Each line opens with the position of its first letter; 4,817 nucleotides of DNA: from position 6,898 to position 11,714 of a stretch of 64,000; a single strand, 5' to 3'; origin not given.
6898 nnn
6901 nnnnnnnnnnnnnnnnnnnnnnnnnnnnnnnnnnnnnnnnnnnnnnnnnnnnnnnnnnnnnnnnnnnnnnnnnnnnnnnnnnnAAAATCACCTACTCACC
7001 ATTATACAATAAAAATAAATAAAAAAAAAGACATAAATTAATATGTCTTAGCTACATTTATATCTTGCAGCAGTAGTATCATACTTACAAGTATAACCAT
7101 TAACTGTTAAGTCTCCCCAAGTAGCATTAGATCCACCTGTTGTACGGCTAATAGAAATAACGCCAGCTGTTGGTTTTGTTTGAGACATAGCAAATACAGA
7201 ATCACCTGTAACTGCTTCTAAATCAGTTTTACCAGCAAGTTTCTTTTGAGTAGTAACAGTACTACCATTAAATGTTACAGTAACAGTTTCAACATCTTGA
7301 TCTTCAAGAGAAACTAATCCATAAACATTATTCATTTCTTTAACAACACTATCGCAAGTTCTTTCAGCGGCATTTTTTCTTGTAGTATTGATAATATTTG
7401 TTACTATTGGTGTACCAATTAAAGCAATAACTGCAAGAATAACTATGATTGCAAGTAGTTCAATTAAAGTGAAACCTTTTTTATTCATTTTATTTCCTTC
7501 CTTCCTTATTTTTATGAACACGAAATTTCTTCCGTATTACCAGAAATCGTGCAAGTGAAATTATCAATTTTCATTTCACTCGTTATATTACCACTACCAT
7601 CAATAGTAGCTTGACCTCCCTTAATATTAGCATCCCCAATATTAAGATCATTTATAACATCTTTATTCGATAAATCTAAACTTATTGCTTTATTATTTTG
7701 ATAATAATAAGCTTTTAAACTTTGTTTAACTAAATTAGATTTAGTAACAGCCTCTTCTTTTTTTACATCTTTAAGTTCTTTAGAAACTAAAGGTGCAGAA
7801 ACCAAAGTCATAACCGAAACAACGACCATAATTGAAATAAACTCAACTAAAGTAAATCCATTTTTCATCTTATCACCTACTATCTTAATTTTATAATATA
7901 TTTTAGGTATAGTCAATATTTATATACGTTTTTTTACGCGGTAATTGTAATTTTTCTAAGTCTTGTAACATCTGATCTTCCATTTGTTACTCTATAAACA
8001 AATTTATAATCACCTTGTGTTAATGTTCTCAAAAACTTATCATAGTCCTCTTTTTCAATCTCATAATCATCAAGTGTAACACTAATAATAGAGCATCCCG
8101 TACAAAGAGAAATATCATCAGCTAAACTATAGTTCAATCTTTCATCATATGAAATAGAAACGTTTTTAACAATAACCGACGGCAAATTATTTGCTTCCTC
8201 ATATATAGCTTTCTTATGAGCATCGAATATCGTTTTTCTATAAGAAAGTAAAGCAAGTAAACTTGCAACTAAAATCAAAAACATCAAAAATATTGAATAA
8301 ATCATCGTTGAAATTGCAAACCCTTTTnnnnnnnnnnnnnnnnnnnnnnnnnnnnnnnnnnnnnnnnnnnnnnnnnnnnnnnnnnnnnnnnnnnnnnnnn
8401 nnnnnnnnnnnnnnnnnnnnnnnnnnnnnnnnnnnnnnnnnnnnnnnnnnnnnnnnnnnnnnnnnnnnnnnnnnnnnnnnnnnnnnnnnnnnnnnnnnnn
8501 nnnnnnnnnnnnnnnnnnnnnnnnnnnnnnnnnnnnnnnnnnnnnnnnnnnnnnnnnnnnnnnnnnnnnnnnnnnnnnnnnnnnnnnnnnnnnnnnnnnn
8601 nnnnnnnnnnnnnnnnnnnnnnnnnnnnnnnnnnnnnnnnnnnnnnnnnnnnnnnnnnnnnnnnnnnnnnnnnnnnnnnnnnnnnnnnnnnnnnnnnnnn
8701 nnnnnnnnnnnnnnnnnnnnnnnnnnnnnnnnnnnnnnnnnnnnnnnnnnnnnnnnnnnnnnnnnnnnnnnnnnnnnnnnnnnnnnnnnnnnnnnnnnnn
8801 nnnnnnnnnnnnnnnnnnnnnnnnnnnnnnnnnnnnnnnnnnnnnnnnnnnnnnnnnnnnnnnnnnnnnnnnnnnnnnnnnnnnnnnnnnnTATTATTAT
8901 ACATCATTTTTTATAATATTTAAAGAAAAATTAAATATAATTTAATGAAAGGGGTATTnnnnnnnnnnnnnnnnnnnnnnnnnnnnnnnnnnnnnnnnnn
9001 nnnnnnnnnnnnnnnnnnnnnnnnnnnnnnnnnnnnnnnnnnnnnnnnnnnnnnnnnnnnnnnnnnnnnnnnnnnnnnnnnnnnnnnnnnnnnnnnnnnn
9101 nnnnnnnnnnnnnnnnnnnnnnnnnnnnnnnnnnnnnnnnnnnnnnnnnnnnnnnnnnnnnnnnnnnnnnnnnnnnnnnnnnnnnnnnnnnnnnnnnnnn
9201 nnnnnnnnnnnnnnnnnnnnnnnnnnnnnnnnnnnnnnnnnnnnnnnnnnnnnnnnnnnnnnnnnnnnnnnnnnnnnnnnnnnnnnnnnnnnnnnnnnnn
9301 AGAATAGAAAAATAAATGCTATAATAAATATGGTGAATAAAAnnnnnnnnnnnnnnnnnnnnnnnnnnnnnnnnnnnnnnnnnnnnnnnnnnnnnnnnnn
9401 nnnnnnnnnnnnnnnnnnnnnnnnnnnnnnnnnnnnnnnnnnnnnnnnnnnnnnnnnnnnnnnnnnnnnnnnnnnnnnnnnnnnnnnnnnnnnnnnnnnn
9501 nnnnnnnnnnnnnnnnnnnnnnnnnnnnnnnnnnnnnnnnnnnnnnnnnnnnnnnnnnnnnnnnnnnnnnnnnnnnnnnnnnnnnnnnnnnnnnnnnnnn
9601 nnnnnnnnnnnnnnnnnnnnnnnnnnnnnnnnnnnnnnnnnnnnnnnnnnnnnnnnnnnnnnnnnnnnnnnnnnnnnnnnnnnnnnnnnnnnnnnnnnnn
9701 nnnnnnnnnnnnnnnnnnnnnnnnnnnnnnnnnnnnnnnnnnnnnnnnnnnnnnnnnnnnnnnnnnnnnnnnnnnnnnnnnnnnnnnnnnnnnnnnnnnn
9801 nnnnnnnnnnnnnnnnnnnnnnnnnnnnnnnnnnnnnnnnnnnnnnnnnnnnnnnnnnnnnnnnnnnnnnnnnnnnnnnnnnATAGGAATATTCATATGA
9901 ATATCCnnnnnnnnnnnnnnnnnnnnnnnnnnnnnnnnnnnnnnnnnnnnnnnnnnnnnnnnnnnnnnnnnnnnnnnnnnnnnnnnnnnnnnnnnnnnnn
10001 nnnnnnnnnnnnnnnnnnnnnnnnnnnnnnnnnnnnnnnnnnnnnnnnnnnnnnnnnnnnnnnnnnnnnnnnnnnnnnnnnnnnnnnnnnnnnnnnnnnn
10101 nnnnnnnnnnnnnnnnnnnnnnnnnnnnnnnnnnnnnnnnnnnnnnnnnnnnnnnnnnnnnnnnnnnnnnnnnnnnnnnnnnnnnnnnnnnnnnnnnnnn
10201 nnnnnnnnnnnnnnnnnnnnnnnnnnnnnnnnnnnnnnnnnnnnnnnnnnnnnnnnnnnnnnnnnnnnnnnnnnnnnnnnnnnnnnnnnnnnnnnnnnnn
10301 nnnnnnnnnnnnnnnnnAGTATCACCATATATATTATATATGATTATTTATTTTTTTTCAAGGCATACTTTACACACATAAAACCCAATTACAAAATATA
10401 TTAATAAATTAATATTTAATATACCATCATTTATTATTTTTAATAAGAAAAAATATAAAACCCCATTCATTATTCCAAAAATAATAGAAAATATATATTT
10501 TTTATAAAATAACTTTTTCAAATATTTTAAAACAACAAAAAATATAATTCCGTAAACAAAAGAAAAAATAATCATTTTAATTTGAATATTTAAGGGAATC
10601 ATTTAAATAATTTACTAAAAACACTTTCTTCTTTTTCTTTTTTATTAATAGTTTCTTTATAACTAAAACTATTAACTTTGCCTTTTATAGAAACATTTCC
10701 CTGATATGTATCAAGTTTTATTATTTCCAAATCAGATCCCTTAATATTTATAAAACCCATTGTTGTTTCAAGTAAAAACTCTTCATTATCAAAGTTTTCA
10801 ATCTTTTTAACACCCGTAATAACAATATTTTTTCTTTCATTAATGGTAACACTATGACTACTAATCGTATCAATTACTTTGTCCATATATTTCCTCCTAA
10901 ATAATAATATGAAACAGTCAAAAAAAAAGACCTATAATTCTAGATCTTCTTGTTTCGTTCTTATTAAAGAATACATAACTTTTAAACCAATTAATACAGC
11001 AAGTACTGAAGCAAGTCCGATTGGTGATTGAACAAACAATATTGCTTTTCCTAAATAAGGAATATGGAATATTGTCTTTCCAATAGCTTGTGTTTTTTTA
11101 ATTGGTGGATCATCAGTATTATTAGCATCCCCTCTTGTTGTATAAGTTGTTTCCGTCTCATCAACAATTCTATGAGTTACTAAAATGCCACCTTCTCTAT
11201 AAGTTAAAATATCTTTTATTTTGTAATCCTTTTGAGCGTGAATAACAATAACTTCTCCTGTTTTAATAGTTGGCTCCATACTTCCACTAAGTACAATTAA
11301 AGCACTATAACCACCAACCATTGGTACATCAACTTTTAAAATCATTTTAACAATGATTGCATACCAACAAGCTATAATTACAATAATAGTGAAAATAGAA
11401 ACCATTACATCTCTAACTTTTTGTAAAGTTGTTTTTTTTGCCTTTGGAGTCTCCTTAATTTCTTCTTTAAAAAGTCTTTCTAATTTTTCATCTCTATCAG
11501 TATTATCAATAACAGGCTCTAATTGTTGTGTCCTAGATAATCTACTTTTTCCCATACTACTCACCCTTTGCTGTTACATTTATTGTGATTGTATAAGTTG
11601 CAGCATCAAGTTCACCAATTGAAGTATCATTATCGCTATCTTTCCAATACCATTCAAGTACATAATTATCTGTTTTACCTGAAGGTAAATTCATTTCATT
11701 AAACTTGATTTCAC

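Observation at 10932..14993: sipW operon with two TasA-like cargo proteins and a 686 aa thrombospondin-type-3 Ca2+-binding repeat protein sharing their C-terminal domain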

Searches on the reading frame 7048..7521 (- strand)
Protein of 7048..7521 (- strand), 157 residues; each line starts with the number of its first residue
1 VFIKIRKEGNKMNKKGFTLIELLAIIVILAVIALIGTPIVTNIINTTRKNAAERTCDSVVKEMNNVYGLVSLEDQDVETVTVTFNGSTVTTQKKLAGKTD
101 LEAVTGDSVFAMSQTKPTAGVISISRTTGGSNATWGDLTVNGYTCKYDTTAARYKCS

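Call 81: search_protein_families(library=pfam, proteins=[window:7048-7521:-], max_evalue=0.01)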
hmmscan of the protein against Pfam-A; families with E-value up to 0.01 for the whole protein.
window:7048-7521:- (157 aa): 2 families
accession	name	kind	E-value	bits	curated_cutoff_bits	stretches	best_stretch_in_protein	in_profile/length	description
PF07963.17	N_methyl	-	3.4e-07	30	21.2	1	12-35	2-25/27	Prokaryotic N-terminal methylation motif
PF25596.1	CPSase_L_D1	-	0.0026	18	27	1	68-132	28-89/118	Carbamoyl phosphate synthase preATP-grasp domain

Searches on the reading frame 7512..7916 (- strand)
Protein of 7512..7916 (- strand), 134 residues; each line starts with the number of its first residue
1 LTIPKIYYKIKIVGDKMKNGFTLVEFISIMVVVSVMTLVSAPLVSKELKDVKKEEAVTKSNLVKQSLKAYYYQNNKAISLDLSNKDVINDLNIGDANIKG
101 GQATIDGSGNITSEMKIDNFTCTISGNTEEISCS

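Call 81: search_protein_families(library=pfam, proteins=[window:7512-7916:-], max_evalue=0.01)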
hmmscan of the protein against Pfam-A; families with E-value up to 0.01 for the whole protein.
window:7512-7916:- (134 aa): 1 family
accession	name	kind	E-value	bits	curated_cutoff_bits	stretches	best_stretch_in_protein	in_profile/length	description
PF07963.17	N_methyl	-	0.0016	18.4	21.2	1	16-39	2-25/27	Prokaryotic N-terminal methylation motif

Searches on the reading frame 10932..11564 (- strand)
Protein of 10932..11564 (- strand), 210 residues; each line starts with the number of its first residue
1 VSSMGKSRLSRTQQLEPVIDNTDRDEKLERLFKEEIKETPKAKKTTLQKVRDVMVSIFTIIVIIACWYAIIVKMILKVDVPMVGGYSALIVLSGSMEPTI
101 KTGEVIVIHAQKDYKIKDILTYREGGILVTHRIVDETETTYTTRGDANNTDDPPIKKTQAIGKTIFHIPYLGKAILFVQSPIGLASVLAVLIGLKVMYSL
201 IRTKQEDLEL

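Call 3: search_protein_families(library=pfam, proteins=[window:10932-11564:-], max_evalue=1)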
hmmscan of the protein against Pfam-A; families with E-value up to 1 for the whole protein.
window:10932-11564:- (210 aa): 2 families
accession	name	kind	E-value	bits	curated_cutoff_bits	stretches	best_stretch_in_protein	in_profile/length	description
PF00717.28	Peptidase_S24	-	0.00054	20.1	23.3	1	87-141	36-89/116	Peptidase S24-like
PF15168.11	TRIQK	-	0.11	12.9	27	1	36-71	35-69/79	Triple QxxK/R motif-containing protein family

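Call 4: search_protein_families(library=ncbifam, proteins=[window:10932-11564:-], max_evalue=1)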
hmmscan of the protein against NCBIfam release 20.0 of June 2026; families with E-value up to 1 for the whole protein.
window:10932-11564:- (210 aa): 4 families
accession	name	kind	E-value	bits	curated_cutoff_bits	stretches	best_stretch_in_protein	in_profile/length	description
TIGR02228.1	sigpep_I_arch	equivalog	8.9e-26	90.6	51.85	1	49-201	2-155/158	signal peptidase I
NF046067.1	SigPepSipWBacil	equivalog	1.8e-22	79.8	190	1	57-201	10-163/189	signal peptidase I SipW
TIGR02227.1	sigpep_I_bact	equivalog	0.00075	19.4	47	1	85-125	19-63/162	signal peptidase I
TIGR04182.1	glyco_TIGR04182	equivalog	0.024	14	325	1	134-201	183-250/293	S-layer glycoprotein N-glycosyltransferase AglJ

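Call 11: list_cluster_members(proteins=[P0001, window:10932-11564:-, window:11557-13617:-, window:13705-14397:-])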
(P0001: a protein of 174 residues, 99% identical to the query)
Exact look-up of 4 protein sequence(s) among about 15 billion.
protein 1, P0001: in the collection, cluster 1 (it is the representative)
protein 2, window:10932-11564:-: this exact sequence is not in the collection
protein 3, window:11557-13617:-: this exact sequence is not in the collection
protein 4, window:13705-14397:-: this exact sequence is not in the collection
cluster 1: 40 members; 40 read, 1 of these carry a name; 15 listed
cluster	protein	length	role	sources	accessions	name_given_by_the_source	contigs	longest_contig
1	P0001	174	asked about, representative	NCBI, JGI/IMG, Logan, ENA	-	-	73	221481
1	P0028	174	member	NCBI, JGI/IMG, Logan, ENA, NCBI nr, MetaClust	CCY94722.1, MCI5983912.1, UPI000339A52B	putative uncharacterized protein [Firmicutes bacterium CAG:884] | hypothetical protein [Bacillota bacterium] | status=active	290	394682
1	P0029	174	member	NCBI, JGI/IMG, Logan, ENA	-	-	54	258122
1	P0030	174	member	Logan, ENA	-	-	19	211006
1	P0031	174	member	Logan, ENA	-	-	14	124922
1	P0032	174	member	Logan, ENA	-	-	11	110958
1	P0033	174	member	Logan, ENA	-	-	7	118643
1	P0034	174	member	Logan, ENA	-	-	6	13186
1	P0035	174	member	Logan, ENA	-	-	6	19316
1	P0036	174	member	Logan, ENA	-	-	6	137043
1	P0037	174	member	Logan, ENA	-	-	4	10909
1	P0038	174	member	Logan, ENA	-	-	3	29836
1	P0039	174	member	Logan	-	-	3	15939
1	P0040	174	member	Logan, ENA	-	-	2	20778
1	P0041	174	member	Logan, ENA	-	-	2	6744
